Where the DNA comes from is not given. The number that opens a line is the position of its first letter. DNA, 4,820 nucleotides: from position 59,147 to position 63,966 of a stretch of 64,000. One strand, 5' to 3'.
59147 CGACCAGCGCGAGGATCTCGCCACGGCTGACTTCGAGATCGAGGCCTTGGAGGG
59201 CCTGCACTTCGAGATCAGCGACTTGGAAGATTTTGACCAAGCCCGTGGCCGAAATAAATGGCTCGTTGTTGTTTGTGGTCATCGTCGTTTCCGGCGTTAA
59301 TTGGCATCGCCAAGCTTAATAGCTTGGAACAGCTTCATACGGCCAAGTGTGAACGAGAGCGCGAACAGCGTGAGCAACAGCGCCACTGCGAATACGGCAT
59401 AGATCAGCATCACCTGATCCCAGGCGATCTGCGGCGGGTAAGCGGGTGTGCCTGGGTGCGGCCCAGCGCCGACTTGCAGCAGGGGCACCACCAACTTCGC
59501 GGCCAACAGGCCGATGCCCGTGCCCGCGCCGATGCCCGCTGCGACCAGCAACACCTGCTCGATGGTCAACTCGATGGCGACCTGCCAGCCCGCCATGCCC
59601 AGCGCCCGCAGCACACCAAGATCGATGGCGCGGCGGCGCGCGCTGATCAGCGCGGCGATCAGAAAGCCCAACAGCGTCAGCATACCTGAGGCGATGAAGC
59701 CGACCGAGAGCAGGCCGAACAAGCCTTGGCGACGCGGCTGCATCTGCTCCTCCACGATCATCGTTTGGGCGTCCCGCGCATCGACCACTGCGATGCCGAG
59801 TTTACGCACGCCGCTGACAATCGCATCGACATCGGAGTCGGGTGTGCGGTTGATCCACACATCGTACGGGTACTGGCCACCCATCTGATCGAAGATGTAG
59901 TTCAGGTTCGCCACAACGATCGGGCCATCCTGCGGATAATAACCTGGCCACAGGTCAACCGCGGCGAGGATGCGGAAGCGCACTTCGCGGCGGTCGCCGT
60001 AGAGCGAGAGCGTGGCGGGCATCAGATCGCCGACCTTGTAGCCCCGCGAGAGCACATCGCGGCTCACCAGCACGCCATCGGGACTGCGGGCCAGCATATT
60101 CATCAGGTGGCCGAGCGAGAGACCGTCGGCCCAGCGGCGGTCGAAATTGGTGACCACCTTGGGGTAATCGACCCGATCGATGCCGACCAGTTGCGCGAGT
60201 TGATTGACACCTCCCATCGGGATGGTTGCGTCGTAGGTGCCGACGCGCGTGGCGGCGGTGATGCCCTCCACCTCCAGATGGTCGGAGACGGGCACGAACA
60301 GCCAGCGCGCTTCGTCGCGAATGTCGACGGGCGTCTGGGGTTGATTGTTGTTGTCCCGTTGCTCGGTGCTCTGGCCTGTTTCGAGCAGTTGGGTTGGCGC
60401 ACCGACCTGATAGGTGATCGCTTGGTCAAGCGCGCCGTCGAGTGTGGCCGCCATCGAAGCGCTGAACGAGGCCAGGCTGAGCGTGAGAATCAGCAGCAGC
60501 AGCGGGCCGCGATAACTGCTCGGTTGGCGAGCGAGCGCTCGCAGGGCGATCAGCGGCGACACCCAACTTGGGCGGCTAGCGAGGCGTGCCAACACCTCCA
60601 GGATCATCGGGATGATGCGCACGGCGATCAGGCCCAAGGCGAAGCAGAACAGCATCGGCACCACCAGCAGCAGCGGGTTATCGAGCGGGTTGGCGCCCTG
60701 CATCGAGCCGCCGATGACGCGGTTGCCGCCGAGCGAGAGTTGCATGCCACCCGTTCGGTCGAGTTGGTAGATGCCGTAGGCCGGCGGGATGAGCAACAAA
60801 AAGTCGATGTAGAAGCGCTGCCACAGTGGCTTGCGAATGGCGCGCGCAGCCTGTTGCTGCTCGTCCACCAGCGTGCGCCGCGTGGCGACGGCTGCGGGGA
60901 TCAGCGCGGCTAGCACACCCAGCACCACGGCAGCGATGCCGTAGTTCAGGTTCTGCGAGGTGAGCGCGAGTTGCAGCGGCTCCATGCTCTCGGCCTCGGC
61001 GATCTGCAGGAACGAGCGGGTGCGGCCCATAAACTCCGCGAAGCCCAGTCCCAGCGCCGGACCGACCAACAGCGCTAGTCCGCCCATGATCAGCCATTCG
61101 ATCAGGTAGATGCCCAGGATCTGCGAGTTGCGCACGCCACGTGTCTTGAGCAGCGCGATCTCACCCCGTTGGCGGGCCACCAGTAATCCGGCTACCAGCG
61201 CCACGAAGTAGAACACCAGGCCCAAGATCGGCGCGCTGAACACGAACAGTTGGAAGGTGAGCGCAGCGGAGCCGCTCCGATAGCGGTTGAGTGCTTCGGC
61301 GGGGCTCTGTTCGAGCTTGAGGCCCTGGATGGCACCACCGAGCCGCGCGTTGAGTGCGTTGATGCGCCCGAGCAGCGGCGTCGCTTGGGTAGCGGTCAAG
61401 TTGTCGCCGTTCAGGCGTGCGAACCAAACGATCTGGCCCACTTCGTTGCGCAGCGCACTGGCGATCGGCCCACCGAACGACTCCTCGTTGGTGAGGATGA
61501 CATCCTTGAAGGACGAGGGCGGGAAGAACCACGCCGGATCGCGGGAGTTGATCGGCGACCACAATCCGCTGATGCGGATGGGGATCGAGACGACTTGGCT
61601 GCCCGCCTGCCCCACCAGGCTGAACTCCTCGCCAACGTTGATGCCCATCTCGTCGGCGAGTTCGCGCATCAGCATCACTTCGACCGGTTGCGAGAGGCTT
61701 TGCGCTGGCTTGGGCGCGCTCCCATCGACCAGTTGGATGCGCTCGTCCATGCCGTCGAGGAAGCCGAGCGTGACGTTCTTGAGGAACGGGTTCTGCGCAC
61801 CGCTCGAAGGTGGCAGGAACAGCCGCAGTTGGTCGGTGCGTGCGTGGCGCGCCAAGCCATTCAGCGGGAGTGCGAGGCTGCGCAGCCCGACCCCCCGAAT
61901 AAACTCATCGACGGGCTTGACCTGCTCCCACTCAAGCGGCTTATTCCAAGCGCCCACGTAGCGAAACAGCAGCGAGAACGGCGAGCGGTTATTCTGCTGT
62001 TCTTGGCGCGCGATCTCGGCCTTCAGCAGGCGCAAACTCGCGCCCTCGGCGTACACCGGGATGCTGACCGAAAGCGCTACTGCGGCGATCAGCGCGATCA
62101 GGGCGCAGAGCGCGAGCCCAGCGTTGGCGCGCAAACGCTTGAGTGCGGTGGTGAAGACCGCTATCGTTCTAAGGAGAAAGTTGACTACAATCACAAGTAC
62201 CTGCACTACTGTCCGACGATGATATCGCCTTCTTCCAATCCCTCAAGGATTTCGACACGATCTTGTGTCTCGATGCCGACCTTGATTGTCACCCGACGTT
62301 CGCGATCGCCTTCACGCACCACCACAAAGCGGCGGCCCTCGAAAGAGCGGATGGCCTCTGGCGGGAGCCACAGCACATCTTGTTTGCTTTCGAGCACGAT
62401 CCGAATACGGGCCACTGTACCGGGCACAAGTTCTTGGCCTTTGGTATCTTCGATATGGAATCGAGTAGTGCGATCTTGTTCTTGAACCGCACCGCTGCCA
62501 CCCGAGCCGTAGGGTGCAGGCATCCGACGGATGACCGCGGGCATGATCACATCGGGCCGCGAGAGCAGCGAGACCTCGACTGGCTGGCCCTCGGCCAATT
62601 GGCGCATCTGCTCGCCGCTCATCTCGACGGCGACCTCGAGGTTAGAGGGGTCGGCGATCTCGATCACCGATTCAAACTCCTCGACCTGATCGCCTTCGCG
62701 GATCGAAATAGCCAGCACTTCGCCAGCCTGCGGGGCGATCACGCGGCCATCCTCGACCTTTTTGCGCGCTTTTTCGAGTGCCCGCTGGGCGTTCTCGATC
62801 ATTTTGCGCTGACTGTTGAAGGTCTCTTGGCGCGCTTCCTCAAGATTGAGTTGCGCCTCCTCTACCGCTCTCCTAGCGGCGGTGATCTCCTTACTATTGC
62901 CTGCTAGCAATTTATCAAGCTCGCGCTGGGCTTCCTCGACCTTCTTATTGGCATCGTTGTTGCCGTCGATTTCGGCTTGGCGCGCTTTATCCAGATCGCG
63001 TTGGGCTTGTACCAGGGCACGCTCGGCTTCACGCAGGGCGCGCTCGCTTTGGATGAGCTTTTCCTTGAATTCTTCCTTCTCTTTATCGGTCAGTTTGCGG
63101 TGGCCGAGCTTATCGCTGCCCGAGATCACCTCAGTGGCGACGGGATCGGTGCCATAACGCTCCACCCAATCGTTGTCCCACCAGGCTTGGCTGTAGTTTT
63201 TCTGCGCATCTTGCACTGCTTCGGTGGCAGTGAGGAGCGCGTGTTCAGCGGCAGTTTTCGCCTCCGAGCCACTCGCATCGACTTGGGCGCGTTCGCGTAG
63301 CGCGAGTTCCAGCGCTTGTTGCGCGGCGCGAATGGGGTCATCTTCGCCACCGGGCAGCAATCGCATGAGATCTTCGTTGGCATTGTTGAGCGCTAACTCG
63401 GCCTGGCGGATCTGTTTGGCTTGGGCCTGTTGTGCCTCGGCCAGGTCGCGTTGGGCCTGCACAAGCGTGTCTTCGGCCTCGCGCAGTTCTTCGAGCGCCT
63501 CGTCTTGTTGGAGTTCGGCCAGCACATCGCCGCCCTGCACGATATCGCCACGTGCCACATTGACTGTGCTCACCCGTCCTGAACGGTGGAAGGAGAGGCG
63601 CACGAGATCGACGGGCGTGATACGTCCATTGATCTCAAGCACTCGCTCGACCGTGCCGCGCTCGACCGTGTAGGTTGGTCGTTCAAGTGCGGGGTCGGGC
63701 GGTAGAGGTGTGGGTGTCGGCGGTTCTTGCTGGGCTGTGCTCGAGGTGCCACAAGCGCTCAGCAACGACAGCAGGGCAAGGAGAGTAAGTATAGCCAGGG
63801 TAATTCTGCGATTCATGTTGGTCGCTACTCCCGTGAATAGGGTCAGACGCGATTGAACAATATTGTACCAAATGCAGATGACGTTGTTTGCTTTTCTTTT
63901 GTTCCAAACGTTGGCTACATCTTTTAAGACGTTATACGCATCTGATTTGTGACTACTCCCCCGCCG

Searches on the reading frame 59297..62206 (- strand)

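Call 64: search_protein_families(library=padloc, proteins=[window:59297-62206:-], max_evalue=0.001)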
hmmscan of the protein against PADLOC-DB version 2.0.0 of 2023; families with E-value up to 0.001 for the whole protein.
window:59297-62206:- (969 aa): 0 families

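Call 65: search_protein_families(library=pfam, proteins=[window:59297-62206:-], max_evalue=0.001)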
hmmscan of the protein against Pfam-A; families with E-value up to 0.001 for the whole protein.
window:59297-62206:- (969 aa): 1 family
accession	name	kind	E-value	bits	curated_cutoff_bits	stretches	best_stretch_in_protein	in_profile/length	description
PF02687.27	FtsX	-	9.2e-15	55.2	25.5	2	322-444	2-114/120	FtsX-like permease C-terminal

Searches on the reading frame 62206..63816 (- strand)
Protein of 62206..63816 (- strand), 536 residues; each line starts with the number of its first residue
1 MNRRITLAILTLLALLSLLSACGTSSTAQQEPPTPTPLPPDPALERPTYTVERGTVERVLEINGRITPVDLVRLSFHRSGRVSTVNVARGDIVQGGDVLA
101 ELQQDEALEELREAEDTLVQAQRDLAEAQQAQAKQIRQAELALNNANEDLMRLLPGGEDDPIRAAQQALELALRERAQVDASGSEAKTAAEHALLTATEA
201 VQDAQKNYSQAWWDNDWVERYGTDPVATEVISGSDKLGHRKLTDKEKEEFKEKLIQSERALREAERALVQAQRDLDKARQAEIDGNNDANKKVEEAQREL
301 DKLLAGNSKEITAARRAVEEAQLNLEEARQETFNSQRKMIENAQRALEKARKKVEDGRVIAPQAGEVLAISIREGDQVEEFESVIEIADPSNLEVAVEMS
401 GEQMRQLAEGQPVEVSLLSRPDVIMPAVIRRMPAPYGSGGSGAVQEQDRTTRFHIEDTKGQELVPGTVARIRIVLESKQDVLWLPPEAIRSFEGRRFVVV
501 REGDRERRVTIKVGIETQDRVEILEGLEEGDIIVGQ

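Call 64: search_protein_families(library=padloc, proteins=[window:62206-63816:-], max_evalue=0.001)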
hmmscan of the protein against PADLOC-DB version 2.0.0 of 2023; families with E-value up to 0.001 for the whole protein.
window:62206-63816:- (536 aa): 0 families

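Call 65: search_protein_families(library=pfam, proteins=[window:62206-63816:-], max_evalue=0.001)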
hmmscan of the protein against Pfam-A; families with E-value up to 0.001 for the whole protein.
window:62206-63816:- (536 aa): 4 families
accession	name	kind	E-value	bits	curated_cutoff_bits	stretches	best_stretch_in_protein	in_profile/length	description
PF13437.12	HlyD_3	-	3.9e-13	50.5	22.2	1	359-456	2-94/106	HlyD family secretion protein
PF13533.13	Biotin_lipoyl_2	-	7.4e-11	42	29.8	1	79-102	8-31/32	Biotin-lipoyl like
PF16576.10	HlyD_D23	-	7.9e-11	42.1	30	1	268-426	56-178/214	Barrel-sandwich domain of CusB or HlyD membrane-fusion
PF00364.28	Biotin_lipoyl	-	4.1e-06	27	22.1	0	359-402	3-52/73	Biotin-requiring enzyme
